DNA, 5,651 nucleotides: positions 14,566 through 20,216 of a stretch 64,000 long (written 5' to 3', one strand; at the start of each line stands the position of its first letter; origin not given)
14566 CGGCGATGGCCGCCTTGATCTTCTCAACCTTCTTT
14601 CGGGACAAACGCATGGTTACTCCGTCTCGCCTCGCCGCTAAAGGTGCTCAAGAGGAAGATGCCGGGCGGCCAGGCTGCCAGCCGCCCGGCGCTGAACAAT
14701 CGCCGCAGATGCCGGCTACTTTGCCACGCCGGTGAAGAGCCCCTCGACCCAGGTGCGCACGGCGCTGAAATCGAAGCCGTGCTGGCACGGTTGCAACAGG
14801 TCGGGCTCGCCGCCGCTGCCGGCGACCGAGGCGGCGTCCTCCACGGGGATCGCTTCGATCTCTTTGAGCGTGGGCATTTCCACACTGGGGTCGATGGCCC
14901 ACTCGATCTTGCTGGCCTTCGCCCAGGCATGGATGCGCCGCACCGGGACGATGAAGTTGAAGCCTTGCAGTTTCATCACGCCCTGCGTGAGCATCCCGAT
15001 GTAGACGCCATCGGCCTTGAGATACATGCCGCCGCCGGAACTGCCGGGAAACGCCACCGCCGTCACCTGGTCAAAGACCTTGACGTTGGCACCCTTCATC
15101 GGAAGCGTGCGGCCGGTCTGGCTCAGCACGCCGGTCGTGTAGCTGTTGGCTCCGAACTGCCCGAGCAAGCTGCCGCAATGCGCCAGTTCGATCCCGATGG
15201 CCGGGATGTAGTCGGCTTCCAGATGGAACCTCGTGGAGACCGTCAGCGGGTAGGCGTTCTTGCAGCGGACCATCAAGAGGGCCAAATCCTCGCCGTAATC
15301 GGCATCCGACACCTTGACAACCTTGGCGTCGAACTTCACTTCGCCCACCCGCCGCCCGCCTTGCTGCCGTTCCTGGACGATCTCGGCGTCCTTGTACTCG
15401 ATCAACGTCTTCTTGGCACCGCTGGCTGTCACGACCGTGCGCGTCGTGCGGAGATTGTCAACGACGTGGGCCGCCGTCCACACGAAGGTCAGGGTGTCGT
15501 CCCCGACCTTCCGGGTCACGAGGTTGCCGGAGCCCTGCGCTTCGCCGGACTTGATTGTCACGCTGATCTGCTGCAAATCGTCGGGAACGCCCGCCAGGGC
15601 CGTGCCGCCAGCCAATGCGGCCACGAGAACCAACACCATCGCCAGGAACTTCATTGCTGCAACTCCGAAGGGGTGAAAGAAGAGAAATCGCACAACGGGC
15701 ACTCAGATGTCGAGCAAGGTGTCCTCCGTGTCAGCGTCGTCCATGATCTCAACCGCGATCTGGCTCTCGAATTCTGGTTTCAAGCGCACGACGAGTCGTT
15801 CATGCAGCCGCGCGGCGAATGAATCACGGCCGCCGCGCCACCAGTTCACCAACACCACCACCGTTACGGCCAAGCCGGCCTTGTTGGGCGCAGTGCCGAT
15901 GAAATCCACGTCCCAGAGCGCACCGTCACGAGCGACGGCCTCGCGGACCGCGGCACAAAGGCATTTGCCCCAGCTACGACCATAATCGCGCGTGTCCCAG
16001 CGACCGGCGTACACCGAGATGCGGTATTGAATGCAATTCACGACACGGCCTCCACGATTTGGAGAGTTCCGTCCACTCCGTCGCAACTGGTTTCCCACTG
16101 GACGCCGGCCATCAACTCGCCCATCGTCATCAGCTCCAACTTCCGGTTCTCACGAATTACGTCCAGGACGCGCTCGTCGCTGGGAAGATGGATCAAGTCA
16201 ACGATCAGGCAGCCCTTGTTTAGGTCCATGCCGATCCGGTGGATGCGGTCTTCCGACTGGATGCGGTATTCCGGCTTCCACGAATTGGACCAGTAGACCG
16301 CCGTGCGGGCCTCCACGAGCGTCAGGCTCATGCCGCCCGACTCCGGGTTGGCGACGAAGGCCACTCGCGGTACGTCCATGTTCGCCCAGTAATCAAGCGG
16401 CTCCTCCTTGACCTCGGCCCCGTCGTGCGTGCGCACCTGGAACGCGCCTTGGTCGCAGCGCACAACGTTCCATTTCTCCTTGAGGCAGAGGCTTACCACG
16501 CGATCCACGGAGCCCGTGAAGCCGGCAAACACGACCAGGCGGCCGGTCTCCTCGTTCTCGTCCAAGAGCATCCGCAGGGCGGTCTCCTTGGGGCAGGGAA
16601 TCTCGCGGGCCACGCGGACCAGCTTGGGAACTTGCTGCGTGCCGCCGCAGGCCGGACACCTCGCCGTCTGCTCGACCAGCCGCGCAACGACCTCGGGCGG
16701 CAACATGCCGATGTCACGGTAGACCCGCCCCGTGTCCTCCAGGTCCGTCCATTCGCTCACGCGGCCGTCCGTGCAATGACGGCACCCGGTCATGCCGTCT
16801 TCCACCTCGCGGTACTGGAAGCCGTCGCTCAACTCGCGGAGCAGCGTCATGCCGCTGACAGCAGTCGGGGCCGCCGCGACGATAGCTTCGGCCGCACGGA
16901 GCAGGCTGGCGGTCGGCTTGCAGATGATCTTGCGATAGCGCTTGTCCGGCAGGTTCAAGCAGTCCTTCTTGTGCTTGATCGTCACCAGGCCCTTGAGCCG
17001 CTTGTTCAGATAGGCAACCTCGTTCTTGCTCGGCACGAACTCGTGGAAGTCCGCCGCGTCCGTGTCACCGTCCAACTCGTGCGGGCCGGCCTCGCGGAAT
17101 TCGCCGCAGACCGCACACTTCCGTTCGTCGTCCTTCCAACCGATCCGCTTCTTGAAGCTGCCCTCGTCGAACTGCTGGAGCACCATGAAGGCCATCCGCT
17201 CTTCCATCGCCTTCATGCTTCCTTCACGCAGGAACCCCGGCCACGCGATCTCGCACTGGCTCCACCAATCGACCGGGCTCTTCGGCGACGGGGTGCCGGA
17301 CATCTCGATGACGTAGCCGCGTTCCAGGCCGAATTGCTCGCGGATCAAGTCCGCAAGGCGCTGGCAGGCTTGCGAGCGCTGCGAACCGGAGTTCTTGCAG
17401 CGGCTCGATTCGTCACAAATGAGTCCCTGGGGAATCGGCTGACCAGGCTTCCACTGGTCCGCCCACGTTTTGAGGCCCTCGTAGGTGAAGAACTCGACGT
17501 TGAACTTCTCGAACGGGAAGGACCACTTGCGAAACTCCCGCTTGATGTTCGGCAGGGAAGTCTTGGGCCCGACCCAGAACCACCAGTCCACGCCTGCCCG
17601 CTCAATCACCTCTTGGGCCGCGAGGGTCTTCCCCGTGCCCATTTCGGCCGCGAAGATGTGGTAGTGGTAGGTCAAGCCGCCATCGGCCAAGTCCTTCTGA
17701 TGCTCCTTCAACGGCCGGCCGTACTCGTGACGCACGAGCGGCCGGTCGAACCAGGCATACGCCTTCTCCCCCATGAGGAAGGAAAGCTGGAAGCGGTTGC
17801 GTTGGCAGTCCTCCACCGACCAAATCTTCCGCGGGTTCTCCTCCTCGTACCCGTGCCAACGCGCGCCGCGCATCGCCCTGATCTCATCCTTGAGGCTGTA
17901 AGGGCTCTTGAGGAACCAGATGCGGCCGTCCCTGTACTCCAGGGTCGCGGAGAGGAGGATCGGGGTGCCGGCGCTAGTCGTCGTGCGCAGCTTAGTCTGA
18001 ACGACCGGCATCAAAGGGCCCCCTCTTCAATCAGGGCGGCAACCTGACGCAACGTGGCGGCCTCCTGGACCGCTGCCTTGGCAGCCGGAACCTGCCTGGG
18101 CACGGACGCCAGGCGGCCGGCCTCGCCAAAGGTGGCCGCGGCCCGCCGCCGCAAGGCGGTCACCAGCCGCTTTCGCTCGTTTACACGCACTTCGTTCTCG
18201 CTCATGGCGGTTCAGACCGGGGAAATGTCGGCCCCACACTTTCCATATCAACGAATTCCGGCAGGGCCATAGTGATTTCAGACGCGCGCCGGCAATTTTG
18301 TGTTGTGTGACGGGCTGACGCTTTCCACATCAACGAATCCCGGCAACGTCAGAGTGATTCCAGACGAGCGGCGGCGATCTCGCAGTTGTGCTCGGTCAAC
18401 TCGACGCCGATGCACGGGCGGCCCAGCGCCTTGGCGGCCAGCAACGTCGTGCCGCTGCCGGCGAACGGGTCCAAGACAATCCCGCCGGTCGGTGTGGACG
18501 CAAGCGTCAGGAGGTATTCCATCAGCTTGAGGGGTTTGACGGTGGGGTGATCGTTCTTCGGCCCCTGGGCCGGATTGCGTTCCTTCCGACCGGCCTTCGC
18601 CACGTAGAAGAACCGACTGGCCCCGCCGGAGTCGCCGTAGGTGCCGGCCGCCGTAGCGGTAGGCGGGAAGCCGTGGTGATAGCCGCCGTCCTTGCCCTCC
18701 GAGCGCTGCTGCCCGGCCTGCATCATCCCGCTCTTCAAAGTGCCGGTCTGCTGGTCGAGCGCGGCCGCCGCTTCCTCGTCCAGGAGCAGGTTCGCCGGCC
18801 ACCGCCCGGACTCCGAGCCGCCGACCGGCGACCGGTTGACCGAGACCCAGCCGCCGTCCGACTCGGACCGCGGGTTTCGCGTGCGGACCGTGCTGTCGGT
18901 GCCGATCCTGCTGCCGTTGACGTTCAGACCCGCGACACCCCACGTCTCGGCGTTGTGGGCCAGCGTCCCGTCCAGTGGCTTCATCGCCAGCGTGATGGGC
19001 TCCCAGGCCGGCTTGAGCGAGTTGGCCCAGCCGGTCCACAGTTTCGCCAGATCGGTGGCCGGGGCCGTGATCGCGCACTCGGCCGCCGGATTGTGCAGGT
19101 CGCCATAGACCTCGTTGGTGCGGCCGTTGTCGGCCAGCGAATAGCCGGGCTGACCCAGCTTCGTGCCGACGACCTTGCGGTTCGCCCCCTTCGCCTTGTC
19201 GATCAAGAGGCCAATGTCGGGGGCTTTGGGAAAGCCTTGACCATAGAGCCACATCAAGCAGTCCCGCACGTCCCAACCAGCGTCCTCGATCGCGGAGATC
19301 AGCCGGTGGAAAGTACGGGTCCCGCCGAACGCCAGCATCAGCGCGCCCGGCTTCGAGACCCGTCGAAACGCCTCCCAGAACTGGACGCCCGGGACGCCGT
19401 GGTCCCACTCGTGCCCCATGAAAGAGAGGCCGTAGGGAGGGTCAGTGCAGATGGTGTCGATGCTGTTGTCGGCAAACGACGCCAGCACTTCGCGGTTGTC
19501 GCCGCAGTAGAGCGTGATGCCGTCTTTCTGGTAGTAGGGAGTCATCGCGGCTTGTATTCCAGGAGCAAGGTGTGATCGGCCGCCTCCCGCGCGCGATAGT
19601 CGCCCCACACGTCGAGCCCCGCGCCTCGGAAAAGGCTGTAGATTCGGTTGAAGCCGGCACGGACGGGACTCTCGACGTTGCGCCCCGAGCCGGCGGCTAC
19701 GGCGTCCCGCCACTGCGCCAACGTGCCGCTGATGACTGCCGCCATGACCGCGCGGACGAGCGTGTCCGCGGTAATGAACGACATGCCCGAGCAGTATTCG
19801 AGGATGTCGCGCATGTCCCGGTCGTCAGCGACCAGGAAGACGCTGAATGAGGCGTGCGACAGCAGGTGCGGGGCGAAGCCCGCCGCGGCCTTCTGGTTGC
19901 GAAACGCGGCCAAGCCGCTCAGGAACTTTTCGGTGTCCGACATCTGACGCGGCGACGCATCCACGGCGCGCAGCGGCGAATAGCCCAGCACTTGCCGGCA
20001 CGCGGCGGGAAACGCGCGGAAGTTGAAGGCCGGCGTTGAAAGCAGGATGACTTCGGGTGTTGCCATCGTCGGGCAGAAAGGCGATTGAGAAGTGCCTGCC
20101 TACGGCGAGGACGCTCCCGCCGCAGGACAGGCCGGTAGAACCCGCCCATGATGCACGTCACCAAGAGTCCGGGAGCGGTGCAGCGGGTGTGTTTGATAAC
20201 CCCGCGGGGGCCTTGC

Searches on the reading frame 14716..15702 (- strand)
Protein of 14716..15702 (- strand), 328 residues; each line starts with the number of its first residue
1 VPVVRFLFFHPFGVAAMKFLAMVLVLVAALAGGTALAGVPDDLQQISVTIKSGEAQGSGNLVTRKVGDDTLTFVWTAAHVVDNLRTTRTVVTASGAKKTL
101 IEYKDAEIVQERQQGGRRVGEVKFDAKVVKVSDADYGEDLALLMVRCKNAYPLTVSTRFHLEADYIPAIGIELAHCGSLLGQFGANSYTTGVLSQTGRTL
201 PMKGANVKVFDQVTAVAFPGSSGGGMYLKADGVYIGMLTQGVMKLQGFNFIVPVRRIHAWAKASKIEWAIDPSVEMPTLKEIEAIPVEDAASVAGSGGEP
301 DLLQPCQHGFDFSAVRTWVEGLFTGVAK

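Call 20: search_protein_families(library=pfam, proteins=[window:14716-15702:-], max_evalue=0.01)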
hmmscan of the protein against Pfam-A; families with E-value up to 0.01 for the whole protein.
window:14716-15702:- (328 aa): 0 families

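Call 62: search_protein_families(library=ncbifam, proteins=[window:14716-15702:-], max_evalue=0.1)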
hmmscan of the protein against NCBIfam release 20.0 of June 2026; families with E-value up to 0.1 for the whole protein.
window:14716-15702:- (328 aa): 3 families
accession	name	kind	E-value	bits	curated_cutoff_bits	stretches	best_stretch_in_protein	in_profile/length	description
NF041521.1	HhoA_HhoB_HtrA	equivalog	1.2e-05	24.8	450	1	185-259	143-218/335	HhoA/HhoB/HtrA family serine endopeptidase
NF047968.1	SerProtHtrA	equivalog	0.00025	20.5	470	1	177-255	169-247/357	serine protease HtrA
NF053637.1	SerProtHtrAspr2045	equivalog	0.0075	15.2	650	1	175-254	185-272/394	serine protease HtrA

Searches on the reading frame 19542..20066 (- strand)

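Call 62: search_protein_families(library=ncbifam, proteins=[window:19542-20066:-], max_evalue=0.1)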
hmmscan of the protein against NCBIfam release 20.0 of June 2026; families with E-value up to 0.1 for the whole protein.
window:19542-20066:- (174 aa): 1 family
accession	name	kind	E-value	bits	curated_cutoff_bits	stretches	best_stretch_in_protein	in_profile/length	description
NF002335.0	PRK01294.1-3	equivalog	0.057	12.8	637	0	61-119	72-131/344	lipase secretion chaperone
